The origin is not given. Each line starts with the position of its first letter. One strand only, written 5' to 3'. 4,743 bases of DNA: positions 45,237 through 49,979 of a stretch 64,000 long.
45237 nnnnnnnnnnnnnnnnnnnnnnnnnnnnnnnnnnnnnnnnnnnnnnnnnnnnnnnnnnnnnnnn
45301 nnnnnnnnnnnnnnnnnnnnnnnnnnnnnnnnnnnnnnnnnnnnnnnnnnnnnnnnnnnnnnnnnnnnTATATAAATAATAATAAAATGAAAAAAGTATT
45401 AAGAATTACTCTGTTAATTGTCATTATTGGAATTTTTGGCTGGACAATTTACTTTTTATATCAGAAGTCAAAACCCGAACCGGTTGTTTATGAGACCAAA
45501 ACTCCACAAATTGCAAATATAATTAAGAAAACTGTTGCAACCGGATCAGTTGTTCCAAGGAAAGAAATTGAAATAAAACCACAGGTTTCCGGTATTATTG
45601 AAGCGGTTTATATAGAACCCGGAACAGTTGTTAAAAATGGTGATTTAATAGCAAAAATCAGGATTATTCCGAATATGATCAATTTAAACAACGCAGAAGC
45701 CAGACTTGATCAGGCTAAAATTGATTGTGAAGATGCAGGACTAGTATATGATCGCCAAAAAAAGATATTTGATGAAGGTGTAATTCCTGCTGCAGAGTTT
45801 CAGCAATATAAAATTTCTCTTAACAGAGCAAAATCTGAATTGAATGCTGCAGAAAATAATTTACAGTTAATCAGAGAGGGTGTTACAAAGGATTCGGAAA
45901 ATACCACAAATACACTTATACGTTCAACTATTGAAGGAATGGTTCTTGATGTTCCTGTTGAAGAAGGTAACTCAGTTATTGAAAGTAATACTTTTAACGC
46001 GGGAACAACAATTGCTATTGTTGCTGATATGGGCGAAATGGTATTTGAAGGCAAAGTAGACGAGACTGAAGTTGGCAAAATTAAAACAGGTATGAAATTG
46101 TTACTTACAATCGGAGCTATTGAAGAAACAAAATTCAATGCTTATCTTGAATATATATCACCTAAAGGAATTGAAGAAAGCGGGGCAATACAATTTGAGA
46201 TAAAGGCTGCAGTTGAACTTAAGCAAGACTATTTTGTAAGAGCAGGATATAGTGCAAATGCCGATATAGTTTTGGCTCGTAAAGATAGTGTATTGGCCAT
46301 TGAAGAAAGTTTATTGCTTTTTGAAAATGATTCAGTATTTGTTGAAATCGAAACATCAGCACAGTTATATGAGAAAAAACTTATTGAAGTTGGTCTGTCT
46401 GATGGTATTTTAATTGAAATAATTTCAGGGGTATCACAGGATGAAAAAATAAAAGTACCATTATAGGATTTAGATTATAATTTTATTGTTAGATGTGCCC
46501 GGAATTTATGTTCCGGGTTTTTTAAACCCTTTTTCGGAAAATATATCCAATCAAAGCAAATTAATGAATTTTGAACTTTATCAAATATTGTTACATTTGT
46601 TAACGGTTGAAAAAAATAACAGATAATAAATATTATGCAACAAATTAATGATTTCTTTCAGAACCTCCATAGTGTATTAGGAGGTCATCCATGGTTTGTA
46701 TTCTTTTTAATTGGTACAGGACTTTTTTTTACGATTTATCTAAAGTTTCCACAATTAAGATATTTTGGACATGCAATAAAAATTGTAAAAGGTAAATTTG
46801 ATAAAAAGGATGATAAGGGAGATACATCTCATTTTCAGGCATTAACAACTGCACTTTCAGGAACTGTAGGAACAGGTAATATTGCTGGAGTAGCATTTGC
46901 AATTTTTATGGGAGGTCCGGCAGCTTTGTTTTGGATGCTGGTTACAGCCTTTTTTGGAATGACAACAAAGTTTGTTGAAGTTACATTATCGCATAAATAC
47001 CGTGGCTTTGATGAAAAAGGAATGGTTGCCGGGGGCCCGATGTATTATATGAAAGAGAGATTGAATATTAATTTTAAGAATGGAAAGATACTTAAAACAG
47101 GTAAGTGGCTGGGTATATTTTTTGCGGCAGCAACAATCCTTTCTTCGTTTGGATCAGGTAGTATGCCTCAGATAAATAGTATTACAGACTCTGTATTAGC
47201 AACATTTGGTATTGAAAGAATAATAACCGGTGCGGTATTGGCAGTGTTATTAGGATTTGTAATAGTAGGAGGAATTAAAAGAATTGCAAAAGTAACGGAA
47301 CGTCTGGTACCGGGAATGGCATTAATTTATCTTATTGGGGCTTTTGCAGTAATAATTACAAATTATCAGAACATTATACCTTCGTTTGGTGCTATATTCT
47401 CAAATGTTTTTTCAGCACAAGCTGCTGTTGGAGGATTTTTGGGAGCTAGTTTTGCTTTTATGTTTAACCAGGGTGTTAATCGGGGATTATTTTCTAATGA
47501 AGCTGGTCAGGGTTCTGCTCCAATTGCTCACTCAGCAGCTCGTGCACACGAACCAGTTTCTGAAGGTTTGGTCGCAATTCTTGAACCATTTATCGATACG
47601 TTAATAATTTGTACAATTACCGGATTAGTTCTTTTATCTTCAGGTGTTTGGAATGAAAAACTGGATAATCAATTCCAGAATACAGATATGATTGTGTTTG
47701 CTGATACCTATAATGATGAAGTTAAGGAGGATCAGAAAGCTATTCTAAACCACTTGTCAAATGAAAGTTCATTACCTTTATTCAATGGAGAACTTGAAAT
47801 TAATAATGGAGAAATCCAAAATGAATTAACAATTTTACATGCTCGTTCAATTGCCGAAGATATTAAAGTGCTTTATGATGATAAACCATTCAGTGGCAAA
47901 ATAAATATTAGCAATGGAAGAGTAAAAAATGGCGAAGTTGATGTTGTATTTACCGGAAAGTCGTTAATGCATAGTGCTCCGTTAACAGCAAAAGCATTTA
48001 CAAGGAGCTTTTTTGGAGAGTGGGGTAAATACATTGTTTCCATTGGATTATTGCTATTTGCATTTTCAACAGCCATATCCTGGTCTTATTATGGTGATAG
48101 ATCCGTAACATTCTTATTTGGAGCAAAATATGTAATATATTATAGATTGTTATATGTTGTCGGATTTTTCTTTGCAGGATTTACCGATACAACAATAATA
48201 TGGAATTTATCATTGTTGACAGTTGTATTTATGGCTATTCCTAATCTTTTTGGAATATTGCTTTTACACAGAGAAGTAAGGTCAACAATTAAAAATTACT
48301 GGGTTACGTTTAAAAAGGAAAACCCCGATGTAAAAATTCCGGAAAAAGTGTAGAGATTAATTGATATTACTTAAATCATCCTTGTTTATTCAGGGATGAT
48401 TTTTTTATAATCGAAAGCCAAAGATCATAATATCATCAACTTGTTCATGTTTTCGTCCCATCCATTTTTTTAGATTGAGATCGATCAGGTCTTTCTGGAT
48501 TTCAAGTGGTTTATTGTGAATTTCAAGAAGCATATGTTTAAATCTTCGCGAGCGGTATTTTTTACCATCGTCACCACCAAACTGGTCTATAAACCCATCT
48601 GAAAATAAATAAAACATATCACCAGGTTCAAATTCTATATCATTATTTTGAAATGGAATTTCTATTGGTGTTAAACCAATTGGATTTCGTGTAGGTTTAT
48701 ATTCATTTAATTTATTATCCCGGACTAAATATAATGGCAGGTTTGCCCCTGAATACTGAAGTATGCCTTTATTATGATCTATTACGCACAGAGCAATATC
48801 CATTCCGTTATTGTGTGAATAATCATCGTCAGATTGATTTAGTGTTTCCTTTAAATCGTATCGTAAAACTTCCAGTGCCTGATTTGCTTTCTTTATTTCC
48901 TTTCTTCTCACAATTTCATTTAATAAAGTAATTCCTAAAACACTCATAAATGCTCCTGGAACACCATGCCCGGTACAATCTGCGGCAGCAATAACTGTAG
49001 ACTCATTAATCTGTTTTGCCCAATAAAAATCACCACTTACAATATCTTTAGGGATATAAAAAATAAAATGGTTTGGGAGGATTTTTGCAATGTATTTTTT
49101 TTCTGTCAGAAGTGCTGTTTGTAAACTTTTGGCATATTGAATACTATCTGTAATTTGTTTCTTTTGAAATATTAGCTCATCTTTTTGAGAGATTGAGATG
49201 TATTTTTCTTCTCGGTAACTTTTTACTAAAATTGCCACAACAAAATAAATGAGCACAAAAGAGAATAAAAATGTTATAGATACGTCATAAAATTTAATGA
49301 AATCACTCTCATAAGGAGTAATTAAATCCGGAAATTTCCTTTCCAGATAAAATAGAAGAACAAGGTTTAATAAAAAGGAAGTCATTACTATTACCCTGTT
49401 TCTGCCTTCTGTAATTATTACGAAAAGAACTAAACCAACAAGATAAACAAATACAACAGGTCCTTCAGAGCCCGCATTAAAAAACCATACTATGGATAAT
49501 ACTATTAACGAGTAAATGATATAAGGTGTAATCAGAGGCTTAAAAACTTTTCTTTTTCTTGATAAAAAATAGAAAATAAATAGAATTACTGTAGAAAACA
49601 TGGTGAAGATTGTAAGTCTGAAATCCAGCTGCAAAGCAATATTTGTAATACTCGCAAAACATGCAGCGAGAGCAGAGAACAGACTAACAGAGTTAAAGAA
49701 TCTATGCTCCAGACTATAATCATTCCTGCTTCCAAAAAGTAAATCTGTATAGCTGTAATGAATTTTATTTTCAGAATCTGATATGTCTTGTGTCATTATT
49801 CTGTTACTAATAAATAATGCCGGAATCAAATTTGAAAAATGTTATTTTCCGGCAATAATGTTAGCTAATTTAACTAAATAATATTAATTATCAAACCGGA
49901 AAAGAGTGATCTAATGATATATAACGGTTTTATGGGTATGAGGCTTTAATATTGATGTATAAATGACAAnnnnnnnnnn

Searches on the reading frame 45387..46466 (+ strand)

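Call 9: search_protein_families(library=pfam, max_evalue=0.00001, proteins=[window:45387-46466:+])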
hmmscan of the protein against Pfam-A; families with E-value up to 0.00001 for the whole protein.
window:45387-46466:+ (359 aa): 3 families
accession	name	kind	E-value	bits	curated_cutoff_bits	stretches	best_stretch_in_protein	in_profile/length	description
PF16576.10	HlyD_D23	-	3e-13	50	30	1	58-260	17-187/214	Barrel-sandwich domain of CusB or HlyD membrane-fusion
PF13437.12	HlyD_3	-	6.8e-13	49.7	22.2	1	178-280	2-99/106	HlyD family secretion protein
PF13533.13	Biotin_lipoyl_2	-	1.2e-07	31.8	29.8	1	62-91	2-31/32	Biotin-lipoyl like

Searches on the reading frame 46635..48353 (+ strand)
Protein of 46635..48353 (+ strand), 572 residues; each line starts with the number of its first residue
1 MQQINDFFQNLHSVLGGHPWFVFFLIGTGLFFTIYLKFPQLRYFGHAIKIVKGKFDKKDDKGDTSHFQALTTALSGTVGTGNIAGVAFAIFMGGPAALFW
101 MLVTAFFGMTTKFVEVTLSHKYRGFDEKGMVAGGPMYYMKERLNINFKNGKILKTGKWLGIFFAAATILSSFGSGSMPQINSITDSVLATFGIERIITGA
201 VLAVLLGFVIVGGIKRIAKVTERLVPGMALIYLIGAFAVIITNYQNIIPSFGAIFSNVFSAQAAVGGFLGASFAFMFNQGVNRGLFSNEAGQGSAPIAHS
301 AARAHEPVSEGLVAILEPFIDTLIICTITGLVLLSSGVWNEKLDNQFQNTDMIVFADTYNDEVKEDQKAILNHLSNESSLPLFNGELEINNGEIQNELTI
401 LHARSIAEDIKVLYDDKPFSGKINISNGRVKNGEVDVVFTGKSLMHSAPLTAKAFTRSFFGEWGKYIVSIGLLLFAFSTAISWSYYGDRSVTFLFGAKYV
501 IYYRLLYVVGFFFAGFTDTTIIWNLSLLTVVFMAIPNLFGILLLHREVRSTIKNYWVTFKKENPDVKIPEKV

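Call 9: search_protein_families(library=pfam, max_evalue=0.00001, proteins=[window:46635-48353:+])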
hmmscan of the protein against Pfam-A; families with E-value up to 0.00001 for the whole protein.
window:46635-48353:+ (572 aa): 1 family
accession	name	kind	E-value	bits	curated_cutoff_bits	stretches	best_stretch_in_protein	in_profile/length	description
PF01235.23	Na_Ala_symp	-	1.2e-127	426.9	24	1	56-563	5-387/392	Sodium:alanine symporter family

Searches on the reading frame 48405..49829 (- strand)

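Call 9: search_protein_families(library=pfam, max_evalue=0.00001, proteins=[window:48405-49829:-])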
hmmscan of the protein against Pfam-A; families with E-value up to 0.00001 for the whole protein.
window:48405-49829:- (474 aa): 1 family
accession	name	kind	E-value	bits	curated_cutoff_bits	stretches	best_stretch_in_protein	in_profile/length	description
PF07228.17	SpoIIE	-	1.8e-21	77.4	25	1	277-472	4-189/192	Stage II sporulation protein E (SpoIIE)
